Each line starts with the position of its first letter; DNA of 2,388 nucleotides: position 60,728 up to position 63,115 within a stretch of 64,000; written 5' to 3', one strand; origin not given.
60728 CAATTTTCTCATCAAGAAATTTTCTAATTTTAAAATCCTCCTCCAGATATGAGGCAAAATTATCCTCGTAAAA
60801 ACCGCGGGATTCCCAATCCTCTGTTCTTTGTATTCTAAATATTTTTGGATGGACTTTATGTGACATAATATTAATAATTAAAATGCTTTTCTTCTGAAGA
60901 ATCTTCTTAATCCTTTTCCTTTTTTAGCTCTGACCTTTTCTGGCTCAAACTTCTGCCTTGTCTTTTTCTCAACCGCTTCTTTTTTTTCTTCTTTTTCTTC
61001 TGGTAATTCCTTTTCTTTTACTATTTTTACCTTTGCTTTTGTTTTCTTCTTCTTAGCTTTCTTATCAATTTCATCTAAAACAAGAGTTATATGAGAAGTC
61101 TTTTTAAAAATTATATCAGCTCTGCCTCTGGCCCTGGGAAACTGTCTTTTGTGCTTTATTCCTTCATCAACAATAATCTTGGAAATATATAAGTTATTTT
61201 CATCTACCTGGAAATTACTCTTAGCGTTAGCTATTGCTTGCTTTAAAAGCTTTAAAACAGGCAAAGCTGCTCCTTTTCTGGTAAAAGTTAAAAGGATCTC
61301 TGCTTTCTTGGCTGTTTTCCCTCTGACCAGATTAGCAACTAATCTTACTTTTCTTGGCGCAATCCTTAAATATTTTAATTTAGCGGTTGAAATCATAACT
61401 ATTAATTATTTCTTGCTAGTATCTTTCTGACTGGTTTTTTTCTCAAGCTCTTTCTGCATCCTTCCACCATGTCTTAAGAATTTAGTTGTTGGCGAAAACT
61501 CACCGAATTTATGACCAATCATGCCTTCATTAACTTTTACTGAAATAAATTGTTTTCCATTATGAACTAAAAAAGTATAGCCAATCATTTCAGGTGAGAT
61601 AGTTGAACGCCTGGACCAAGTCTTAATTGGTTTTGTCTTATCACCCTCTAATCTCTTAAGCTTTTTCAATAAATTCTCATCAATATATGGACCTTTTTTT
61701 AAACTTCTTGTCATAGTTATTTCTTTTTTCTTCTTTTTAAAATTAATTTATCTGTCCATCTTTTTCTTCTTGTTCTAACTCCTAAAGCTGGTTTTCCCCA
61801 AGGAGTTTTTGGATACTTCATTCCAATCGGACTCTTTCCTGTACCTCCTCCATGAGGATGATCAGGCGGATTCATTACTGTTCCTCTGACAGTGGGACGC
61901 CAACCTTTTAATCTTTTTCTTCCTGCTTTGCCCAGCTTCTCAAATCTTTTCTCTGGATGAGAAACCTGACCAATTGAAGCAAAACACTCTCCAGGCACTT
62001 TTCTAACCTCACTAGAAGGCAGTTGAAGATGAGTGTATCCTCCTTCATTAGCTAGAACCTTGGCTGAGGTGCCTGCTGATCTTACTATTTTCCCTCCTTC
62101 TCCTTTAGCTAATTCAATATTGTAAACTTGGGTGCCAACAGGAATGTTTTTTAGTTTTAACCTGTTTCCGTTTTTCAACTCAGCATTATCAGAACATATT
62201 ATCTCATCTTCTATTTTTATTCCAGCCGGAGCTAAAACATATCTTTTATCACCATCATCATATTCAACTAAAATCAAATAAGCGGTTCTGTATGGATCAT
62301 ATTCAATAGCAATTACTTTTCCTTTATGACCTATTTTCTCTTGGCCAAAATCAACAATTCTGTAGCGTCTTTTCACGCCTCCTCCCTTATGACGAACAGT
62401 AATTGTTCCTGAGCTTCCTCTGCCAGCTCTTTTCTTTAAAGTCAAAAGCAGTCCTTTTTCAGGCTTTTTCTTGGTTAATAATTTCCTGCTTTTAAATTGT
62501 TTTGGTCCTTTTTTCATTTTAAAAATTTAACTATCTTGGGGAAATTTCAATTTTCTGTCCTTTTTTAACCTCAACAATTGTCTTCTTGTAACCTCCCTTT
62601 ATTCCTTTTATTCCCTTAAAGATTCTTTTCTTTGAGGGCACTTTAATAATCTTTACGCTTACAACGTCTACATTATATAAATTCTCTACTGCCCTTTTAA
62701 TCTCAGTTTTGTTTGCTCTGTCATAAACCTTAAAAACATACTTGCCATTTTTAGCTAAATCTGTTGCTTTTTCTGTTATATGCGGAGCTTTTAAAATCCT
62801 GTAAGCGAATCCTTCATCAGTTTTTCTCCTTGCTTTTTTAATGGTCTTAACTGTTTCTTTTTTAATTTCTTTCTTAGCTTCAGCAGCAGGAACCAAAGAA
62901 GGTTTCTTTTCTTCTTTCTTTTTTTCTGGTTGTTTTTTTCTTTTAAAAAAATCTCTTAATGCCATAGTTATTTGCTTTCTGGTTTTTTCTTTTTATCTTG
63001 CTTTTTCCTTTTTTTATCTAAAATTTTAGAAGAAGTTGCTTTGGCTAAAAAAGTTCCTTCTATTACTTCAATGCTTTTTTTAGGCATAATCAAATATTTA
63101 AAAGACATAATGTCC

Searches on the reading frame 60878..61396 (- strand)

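Call 68: search_protein_families(library=pfam, proteins=[window:60878-61396:-], max_evalue=0.00001)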
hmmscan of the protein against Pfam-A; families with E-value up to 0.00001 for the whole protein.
window:60878-61396:- (172 aa): 1 family
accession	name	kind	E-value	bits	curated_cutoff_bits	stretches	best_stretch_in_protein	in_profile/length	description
PF00237.24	Ribosomal_L22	-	2.8e-34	117.8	28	1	5-107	1-103/104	Ribosomal protein L22p/L17e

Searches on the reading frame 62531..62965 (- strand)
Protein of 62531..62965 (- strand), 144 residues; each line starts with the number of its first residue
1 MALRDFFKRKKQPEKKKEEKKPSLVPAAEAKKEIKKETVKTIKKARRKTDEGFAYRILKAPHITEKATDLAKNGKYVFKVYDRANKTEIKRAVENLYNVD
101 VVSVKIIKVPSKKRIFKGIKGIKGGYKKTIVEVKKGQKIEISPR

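Call 68: search_protein_families(library=pfam, proteins=[window:62531-62965:-], max_evalue=0.00001)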
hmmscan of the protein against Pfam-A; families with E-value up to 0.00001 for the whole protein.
window:62531-62965:- (144 aa): 1 family
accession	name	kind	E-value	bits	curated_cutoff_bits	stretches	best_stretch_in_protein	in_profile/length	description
PF00276.25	Ribosomal_L23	-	1.7e-24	86.5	30.8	1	57-141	2-86/86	Ribosomal protein L23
